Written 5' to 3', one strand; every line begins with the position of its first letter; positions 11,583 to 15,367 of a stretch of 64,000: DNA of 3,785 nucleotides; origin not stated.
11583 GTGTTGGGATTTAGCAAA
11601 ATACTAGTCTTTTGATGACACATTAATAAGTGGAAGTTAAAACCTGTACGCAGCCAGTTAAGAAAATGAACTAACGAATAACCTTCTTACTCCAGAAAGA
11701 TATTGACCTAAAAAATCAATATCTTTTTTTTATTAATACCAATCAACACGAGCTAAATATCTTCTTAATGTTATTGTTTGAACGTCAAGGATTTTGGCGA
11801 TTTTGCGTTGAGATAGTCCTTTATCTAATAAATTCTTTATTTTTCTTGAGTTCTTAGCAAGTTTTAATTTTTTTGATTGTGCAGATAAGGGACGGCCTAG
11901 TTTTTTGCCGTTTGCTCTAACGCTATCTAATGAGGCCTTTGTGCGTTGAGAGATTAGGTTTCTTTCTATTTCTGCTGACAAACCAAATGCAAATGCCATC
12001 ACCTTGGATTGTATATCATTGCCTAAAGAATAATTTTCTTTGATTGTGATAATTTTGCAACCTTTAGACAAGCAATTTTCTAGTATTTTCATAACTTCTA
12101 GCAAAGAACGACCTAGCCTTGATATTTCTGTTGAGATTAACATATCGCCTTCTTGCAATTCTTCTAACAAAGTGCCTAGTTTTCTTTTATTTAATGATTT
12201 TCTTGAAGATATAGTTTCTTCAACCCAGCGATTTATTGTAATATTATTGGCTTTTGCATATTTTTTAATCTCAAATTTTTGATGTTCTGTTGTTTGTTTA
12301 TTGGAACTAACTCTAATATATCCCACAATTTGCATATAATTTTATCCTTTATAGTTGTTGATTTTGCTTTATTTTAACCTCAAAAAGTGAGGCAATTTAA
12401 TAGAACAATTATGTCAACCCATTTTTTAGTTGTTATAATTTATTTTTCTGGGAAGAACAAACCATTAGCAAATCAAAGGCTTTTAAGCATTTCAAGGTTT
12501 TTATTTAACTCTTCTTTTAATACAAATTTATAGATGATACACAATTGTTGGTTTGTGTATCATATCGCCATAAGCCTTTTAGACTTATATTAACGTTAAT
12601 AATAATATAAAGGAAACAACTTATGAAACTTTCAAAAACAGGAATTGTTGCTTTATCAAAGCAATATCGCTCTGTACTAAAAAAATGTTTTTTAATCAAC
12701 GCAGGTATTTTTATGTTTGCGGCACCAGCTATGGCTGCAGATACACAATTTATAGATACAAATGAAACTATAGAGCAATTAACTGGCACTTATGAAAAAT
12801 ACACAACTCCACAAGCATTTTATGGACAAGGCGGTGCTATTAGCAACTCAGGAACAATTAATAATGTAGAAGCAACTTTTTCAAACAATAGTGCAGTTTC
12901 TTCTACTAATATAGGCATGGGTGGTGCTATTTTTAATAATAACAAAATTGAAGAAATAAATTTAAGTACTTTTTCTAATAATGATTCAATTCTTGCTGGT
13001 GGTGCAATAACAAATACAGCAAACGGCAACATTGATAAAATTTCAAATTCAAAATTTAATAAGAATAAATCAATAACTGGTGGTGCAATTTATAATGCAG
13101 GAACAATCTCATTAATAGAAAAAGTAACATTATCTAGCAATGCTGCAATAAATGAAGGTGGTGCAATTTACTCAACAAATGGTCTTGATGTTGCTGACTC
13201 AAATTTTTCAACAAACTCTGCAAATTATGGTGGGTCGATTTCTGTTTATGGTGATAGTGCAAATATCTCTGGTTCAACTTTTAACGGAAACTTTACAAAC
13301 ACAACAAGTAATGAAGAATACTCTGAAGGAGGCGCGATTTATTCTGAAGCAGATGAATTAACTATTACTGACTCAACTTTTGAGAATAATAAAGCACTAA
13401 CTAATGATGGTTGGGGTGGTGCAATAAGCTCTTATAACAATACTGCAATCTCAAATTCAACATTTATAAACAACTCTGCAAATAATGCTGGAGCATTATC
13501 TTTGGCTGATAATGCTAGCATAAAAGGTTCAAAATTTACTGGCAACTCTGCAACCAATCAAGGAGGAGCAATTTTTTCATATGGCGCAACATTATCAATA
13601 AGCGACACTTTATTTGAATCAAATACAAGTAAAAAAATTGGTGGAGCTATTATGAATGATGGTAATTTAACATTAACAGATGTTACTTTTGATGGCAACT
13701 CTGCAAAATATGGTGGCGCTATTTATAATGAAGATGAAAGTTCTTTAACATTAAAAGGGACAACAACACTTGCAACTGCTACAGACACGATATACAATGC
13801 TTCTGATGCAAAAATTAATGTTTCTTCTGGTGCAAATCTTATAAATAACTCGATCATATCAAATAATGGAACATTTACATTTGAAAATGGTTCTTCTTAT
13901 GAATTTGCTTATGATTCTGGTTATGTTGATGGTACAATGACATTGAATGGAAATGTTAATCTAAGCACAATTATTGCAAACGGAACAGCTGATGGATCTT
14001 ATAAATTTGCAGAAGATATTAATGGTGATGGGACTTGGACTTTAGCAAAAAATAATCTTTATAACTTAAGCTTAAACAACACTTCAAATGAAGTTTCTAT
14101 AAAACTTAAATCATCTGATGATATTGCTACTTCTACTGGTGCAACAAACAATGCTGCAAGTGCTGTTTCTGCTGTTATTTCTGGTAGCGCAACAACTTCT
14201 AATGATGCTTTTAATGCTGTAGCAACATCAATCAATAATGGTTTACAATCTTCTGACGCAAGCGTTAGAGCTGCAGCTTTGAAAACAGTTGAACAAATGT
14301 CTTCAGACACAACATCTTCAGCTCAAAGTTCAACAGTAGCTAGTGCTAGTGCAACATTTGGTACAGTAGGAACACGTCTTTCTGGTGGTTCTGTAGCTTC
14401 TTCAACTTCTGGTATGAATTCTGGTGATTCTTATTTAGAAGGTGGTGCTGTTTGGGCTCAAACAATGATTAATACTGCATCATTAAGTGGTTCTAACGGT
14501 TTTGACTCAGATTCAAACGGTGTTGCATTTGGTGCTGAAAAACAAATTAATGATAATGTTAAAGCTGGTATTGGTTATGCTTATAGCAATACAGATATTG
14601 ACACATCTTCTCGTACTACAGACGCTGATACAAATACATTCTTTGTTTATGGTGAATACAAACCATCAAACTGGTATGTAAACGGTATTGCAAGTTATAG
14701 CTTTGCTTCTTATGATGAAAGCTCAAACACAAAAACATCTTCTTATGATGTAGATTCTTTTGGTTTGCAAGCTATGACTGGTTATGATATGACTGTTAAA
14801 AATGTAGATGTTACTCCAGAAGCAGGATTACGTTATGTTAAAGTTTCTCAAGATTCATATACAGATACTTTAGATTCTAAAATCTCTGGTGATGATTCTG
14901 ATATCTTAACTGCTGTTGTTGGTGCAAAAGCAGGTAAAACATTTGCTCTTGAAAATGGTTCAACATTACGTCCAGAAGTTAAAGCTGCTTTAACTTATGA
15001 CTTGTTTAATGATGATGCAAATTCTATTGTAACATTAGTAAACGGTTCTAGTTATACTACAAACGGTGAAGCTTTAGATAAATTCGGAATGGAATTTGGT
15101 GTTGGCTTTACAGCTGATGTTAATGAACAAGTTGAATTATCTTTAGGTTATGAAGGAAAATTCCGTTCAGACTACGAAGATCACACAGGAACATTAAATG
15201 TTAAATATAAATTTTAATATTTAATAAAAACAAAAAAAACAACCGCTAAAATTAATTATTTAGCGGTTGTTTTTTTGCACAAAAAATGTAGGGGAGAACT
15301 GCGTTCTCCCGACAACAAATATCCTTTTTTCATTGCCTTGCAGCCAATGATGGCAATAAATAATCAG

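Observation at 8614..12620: tRNA-Gln-associated mini-island (hypothetical gene, NYN nuclease-like gene, small serine recombinase) with phased TGACACA iterons, abutting the autotransporter promoter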

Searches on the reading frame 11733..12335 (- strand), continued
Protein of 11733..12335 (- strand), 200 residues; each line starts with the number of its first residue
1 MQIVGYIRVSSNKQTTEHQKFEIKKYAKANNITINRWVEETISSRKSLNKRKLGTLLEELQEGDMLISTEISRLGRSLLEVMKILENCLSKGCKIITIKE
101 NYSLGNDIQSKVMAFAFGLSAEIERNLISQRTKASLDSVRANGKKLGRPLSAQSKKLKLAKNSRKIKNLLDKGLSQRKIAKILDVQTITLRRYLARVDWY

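Call 83: search_dna_similar(query=window:11733-12335:-, collection=phages, mode=protein, max_rows=8)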
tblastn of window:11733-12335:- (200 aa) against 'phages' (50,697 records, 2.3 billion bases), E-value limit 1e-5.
Records with a match: 190; places in all: 198; records where one place covers at least 80% of the query: 110.
Best place of each record, by identity: <60% 190.
By first word of the organism name: Escherichia 49; Klebsiella 18; Vibrio 16; Bacteriophage 15; Mycobacterium 14; Yersinia 13; Salmonella 7; Burkholderia 7; Listeria 6; Aeromonas 5; and 23 more.
By host as written in the record: - 47; Klebsiella pneumoniae 17; Escherichia coli 15; Yersinia pestis EV76-CN 7; Listeria monocytogenes 6; Yersinia enterocolitica 4; Burkholderia glumae 4; Escherichia coli ECOR13 3; and 63 more.
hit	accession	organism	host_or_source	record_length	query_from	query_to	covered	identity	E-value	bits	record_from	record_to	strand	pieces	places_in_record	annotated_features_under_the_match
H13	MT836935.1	Bacteriophage sp.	human fecal samples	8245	1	194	97%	56.2%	5e-55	192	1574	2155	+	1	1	record has no annotation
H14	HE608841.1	Bacteroides phage B124-14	Bacteroides fragilis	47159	8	200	97%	52.1%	9e-52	183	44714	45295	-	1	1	putative resolvase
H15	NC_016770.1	Bacteroides phage B124-14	Bacteroides fragilis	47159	8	200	97%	52.1%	9e-52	183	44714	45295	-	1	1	DNA invertase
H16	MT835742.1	Bacteriophage sp.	human fecal samples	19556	3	196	97%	47.9%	3e-49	176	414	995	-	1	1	record has no annotation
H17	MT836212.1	Bacteriophage sp.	human fecal samples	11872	3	197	98%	45.6%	2e-45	165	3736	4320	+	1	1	record has no annotation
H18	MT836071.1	Bacteriophage sp.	human fecal samples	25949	3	196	97%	42.8%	5e-41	152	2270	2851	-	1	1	record has no annotation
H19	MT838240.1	Bacteriophage sp.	human fecal samples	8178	3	193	96%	42.9%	3e-40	150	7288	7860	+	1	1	record has no annotation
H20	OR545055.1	Yersinia phage vB_YpM_44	Yersinia pestis EV76-CN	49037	5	195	96%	33.3%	5e-13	72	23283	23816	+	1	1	hin: DNA-invertase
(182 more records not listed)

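Call 84: get_annotated_region(hit=H5, flank=2500)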
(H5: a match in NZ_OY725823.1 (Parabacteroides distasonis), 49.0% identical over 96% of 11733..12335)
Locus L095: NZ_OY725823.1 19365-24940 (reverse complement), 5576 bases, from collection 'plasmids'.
description: Parabacteroides distasonis strain Parabacteroides distasonis TSDC17.2-1.1 plasmid 78, complete sequence
organism: Parabacteroides distasonis (NCBI taxid 823)
taxonomy: Bacteria; Bacteroidota; Bacteroidia; Bacteroidales; Tannerellaceae; Parabacteroides; Parabacteroides distasonis
host: -; source: -; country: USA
typing (MOB-suite, as given by PLSDB): non-mobilizable
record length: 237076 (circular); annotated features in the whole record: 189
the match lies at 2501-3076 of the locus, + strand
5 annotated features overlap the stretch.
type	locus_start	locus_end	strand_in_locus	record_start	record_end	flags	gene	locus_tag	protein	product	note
CDS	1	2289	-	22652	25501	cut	-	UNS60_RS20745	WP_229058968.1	bifunctional fucokinase/fucose-1-phosphate guanylyltransferase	-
CDS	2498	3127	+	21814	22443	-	-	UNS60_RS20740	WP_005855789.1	master DNA invertase Mpi family serine-type recombinase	-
CDS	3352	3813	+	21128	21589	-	ndk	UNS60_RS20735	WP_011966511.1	nucleoside-diphosphate kinase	-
CDS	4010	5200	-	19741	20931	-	-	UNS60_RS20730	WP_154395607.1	glycosyltransferase family 4 protein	-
CDS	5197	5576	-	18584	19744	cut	wecB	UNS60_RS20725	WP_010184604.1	UDP-N-acetylglucosamine 2-epimerase (non-hydrolyzing)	GO:0009103 - lipopolysaccharide biosynthetic process [Evidence IEA]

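Call 85: get_annotated_region(hit=H3, flank=2500)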
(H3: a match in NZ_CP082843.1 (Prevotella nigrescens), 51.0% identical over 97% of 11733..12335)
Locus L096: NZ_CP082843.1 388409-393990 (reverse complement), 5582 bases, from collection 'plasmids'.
description: Prevotella nigrescens strain FDAARGOS_1486 plasmid unnamed, complete sequence
organism: Prevotella nigrescens (NCBI taxid 28133)
taxonomy: Bacteria; Bacteroidota; Bacteroidia; Bacteroidales; Prevotellaceae; Prevotella; Prevotella nigrescens
host: -; source: -; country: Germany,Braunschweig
typing (MOB-suite, as given by PLSDB): non-mobilizable; mating-pair formation MPF_T
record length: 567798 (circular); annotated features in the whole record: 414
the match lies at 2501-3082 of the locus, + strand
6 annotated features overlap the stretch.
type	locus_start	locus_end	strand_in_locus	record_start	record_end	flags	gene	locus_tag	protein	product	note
CDS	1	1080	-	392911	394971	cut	-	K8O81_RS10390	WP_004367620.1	bifunctional DNA primase/helicase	-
CDS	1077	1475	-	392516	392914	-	-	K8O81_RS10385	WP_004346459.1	hypothetical protein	-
CDS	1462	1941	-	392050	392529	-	-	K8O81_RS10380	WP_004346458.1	hypothetical protein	-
CDS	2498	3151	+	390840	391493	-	-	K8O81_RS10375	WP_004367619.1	master DNA invertase Mpi family serine-type recombinase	-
CDS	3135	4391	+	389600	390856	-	-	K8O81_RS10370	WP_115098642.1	Eco57I restriction-modification methylase domain-containing protein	GO:0006304 - DNA modification [Evidence IEA]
CDS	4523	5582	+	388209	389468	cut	-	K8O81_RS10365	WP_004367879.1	ATP-binding protein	-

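Call 86: get_annotated_region(hit=H1, flank=2500)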
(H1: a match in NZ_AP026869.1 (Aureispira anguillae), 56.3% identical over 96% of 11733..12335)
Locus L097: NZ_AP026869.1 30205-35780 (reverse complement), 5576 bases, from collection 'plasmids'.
description: Aureispira anguillae strain EL160426 plasmid pAUEb, complete sequence
organism: Aureispira anguillae (NCBI taxid 2864201)
taxonomy: Bacteria; Bacteroidota; Saprospiria; Saprospirales; Saprospiraceae; Aureispira; Aureispira anguillae
host: -; source: Anguilla japonica,Standard,head of leptocephalus larvae of the Japanese eel; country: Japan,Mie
typing (MOB-suite, as given by PLSDB): non-mobilizable
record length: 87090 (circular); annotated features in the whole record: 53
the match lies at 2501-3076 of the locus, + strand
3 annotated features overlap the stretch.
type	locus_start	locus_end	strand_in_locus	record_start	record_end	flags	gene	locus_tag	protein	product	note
CDS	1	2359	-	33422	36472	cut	-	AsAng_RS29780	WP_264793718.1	Tn3 family transposase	-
CDS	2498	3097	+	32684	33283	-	-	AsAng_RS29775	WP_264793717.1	master DNA invertase Mpi family serine-type recombinase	-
CDS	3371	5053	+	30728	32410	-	-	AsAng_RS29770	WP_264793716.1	transposase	GO:0006313 - DNA transposition [Evidence IEA]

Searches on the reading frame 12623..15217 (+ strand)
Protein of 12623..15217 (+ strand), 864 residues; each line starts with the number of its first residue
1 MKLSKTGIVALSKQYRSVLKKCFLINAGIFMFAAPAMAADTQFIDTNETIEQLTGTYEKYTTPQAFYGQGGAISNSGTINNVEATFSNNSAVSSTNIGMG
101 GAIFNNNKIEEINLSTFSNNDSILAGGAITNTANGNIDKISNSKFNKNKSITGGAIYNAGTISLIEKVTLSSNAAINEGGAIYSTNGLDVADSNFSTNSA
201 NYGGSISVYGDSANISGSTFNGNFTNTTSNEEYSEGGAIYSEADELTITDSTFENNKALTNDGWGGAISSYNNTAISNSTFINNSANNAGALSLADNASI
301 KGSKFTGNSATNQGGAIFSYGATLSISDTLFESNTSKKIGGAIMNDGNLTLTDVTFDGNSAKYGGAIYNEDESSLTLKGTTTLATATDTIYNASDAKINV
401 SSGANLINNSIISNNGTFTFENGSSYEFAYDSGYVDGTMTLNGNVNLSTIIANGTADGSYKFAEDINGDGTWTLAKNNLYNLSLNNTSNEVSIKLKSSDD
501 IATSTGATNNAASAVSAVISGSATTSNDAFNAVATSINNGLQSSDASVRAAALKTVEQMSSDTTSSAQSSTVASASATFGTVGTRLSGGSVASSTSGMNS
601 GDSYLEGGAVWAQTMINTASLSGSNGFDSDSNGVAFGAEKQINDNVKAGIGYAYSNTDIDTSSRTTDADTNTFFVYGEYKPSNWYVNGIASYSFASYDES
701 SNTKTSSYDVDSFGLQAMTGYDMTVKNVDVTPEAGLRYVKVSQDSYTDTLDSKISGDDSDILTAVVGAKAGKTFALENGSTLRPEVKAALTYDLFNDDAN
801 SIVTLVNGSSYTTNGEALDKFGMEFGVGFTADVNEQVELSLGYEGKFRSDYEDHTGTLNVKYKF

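Call 4: search_protein_families(library=pfam, proteins=[window:12623-15217:+], max_evalue=0.01)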
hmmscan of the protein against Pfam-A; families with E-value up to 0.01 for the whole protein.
window:12623-15217:+ (864 aa): 3 families
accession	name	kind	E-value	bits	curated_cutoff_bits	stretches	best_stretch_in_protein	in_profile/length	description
PF03797.25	Autotransporter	-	5e-46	158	26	1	610-844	1-255/255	Autotransporter beta-domain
PF02415.23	Chlam_PMP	-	2.7e-20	70.7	20.6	1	353-370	1-19/19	Chlamydia polymorphic membrane protein (Chlamydia_PMP) repeat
PF13505.12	OMP_b-brl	-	0.00016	22.3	28.7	1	680-864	18-175/175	Outer membrane protein beta-barrel domain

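Call 34: search_protein_families(library=pfam, alignment_id=A2, max_evalue=0.001)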
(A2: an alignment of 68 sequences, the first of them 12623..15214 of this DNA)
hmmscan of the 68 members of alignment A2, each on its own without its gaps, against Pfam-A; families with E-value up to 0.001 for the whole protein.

A. member 1, window:12623-15214:+ (864 aa): 3 families
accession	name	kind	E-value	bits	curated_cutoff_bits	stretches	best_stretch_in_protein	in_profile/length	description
PF03797.25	Autotransporter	-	5e-46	158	26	1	610-844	1-255/255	Autotransporter beta-domain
PF02415.23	Chlam_PMP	-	2.7e-20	70.7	20.6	1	353-370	1-19/19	Chlamydia polymorphic membrane protein (Chlamydia_PMP) repeat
PF13505.12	OMP_b-brl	-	0.00016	22.3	28.7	1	680-864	18-175/175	Outer membrane protein beta-barrel domain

B. families by the number of members that match (of 68 scanned): 32 families (the first 25 are shown)
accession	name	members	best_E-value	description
PF03895.21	YadA_anchor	14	4e-12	YadA-like membrane anchor domain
PF13505.12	OMP_b-brl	3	5.6e-26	Outer membrane protein beta-barrel domain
PF03797.25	Autotransporter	2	5e-46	Autotransporter beta-domain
PF01617.23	Surface_Ag_2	2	2.1e-17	Surface antigen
PF02462.21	Opacity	2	4.6e-16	Opacity family porin protein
PF01389.23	OmpA_membrane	2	9.3e-07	OmpA-like transmembrane domain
PF13651.11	EcoRI_methylase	1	1.2e-114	Adenine-specific methyltransferase EcoRI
PF02275.23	CBAH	1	1.3e-64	Linear amide C-N hydrolases, choloylglycine hydrolase family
PF01699.29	Na_Ca_ex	1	1.4e-63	Sodium/calcium exchanger protein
PF00535.33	Glycos_transf_2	1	8.1e-38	Glycosyl transferase family 2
PF00929.31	RNase_T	1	1.4e-29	Exonuclease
PF07661.19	MORN_2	1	1.4e-21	MORN repeat variant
PF24838.2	8xMP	1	1.6e-21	Octameric membrane protein family (8xMP)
PF02415.23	Chlam_PMP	1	2.7e-20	Chlamydia polymorphic membrane protein (Chlamydia_PMP) repeat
PF13641.12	Glyco_tranf_2_3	1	2.1e-16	Glycosyltransferase like family 2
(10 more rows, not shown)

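Call 76: find_encoding_contigs(protein=window:12623-15217:+, flank=3000, max_places=10)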
Protein window:12623-15217:+ (864 aa): no gene with exactly this product is on record in the collection.
